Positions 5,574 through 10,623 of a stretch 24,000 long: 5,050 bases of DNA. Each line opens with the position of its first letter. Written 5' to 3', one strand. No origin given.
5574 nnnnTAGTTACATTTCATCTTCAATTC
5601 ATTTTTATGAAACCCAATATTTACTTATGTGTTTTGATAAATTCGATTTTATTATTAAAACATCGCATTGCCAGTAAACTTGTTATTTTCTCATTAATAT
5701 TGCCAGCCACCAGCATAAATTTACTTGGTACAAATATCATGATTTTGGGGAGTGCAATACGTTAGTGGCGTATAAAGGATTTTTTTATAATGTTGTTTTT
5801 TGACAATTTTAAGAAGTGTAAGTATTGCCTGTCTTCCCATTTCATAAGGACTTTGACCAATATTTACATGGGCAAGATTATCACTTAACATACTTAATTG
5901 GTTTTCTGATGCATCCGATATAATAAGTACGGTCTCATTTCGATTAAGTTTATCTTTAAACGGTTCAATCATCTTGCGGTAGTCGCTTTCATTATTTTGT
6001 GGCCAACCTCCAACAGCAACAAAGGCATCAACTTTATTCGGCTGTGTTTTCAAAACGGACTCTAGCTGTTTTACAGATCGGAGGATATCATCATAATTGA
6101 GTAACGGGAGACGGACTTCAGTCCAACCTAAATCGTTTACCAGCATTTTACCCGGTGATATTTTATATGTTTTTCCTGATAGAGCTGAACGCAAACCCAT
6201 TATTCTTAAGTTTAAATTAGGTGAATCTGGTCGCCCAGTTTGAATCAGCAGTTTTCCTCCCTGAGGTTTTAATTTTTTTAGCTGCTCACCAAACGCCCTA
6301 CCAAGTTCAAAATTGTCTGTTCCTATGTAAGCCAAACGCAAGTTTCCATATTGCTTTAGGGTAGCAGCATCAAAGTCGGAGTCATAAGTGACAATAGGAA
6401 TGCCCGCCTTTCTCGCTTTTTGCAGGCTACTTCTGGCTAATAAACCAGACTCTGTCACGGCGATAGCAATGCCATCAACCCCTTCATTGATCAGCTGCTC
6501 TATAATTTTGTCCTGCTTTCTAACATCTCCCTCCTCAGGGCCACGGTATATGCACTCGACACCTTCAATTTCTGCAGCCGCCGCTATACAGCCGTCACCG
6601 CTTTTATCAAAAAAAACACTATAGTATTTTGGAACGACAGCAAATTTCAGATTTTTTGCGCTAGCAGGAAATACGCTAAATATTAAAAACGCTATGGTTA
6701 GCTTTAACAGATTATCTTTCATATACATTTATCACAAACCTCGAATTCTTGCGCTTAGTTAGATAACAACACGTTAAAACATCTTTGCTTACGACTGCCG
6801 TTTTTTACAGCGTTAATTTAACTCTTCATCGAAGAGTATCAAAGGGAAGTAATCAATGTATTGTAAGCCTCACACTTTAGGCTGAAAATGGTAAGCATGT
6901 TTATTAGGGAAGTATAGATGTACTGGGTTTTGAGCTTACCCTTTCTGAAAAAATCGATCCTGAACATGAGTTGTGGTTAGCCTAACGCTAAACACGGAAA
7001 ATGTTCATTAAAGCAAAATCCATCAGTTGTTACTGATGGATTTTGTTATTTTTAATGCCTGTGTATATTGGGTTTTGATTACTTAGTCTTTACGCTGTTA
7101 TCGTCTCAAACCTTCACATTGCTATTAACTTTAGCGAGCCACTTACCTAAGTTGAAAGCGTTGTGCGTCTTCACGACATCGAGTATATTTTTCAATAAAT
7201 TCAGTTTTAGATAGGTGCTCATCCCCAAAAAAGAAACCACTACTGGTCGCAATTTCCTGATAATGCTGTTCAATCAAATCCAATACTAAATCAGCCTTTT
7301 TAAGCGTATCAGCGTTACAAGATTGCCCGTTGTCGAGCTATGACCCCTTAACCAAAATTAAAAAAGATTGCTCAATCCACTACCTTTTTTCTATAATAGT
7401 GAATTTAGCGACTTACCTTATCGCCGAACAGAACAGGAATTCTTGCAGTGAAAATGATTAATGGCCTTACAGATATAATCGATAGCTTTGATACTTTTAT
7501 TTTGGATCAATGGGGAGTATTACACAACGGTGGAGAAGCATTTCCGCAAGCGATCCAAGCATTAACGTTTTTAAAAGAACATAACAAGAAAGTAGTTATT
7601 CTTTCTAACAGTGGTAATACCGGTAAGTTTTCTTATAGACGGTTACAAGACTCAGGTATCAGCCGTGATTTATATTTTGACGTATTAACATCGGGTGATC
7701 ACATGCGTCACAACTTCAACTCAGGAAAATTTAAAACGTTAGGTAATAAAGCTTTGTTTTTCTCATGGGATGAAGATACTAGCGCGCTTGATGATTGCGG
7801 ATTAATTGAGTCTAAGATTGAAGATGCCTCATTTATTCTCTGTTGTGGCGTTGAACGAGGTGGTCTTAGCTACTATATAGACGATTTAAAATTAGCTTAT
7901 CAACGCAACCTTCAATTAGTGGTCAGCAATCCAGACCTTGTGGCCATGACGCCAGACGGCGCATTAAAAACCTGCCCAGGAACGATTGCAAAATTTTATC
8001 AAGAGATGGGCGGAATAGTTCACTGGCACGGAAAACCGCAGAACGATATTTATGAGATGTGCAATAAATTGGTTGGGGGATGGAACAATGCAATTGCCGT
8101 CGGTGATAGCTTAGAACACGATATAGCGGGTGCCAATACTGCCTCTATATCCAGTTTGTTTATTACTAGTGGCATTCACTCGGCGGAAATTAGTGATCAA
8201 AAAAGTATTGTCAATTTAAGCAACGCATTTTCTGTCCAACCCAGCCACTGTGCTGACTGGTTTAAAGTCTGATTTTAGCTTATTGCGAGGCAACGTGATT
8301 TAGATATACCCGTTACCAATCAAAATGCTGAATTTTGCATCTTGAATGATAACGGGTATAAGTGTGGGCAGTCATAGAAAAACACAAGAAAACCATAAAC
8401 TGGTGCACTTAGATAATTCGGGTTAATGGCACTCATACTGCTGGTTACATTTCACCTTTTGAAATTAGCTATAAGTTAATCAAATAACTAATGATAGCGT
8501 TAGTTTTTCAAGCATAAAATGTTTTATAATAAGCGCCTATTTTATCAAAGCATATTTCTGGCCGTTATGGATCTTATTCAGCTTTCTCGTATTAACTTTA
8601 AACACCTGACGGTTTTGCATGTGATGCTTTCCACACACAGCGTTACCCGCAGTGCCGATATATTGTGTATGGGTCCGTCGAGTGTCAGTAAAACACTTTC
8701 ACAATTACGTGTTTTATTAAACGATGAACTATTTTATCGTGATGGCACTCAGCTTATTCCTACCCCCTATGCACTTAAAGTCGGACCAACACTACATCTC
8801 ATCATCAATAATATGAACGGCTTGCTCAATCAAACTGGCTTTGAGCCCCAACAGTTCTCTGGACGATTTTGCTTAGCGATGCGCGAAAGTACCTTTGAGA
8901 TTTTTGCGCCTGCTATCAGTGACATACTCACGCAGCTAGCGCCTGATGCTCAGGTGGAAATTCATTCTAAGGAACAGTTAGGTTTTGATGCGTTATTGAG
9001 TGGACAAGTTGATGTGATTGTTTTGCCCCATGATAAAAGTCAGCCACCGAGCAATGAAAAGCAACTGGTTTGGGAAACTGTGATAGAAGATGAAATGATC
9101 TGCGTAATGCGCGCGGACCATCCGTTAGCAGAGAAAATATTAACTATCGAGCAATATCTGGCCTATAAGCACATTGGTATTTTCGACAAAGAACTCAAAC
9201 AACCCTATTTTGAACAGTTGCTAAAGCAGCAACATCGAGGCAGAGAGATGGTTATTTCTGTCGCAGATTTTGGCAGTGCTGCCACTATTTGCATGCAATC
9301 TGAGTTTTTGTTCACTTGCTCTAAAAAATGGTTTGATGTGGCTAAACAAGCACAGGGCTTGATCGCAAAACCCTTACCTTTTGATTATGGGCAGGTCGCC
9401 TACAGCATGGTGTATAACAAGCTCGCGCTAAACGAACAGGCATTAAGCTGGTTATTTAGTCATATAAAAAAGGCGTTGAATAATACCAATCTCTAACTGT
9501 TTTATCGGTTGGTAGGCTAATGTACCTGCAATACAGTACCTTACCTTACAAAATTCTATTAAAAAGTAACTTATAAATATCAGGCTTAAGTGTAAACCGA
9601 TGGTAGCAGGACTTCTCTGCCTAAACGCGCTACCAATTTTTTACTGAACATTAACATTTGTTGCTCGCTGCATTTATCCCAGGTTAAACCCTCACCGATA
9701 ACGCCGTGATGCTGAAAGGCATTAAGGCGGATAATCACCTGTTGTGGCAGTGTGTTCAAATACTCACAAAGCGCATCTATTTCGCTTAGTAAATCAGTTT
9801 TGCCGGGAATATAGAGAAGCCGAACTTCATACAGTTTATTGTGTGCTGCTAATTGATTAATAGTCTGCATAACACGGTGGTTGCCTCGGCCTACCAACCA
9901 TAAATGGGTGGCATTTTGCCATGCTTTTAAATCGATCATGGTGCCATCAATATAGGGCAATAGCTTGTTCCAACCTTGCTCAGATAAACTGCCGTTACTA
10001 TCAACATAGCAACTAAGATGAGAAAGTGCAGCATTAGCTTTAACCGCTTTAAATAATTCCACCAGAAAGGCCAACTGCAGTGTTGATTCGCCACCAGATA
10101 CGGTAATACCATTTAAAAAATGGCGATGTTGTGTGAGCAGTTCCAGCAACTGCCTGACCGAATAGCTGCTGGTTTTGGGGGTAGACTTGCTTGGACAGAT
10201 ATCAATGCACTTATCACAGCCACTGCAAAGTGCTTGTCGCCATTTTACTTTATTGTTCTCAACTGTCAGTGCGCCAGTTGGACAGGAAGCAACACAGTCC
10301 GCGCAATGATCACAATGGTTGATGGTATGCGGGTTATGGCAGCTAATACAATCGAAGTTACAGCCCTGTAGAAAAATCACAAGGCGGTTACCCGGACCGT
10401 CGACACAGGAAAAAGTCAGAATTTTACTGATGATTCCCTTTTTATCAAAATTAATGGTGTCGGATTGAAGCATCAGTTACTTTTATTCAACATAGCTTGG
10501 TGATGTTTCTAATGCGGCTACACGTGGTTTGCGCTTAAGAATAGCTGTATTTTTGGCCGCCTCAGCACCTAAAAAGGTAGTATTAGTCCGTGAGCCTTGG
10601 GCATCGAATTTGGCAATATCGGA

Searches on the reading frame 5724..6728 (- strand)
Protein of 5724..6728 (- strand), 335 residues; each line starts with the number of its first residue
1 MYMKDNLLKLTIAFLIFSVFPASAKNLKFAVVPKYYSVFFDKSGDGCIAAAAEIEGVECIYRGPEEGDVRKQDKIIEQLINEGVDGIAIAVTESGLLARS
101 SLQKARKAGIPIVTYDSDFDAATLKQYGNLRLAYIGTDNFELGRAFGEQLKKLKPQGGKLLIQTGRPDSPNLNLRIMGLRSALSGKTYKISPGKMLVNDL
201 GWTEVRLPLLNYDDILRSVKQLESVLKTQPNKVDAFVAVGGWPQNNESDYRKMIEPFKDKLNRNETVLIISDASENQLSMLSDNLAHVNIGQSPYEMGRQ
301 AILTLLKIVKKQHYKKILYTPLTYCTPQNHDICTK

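Call 91: search_protein_families(library=pfam, proteins=[window:5724-6728:-], max_evalue=0.0001)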
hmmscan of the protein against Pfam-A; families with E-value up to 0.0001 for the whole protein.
window:5724-6728:- (335 aa): 1 family
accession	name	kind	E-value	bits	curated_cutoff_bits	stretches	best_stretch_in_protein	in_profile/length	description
PF13407.12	Peripla_BP_4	-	9.1e-51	173.3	35.1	1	29-311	1-256/258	Periplasmic binding protein domain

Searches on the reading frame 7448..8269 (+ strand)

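Call 91: search_protein_families(library=pfam, proteins=[window:7448-8269:+], max_evalue=0.0001)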
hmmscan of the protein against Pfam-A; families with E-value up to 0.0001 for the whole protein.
window:7448-8269:+ (274 aa): 3 families
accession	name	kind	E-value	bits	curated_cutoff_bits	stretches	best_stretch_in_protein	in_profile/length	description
PF13344.12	Hydrolase_6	-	1.4e-15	57.6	27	1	17-119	1-100/101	Haloacid dehalogenase-like hydrolase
PF13242.12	Hydrolase_like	-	8.2e-08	32.5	22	1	195-248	3-57/75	HAD-hyrolase-like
PF00702.32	Hydrolase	-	2.7e-06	28.4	26.4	0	175-232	134-190/191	haloacid dehalogenase-like hydrolase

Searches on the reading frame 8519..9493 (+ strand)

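Call 91: search_protein_families(library=pfam, proteins=[window:8519-9493:+], max_evalue=0.0001)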
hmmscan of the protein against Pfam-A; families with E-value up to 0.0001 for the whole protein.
window:8519-9493:+ (325 aa): 2 families
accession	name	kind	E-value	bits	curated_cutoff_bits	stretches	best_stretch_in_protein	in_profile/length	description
PF03466.25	LysR_substrate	-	1.2e-17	64.5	28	1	111-320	2-208/209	LysR substrate binding domain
PF00126.33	HTH_1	-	3e-10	40.3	26.6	1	28-85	2-59/60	Bacterial regulatory helix-turn-helix protein, lysR family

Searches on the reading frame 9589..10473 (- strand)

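Call 91: search_protein_families(library=pfam, proteins=[window:9589-10473:-], max_evalue=0.0001)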
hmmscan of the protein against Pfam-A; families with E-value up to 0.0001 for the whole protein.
window:9589-10473:- (295 aa): 7 families
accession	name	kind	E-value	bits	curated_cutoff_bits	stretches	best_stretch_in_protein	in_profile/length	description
PF13353.11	Fer4_12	-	1.7e-13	51.5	22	1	24-193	1-126/137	4Fe-4S single cluster domain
PF04055.27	Radical_SAM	-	4.9e-11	43.5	29.5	1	32-227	1-156/166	Radical SAM superfamily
PF13484.11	Fer4_16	-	6e-08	33.8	30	0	53-75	1-23/66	4Fe-4S double cluster binding domain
PF12838.12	Fer4_7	-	6.1e-07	30.2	27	1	53-96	1-51/52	4Fe-4S dicluster domain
PF13237.11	Fer4_10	-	6.1e-07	29.7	25.5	1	53-94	8-53/53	4Fe-4S dicluster domain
PF13187.11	Fer4_9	-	1.9e-06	28.2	27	1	53-96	1-50/52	4Fe-4S dicluster domain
PF00037.32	Fer4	-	5.3e-05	23.3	21.1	0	77-95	2-20/24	4Fe-4S binding domain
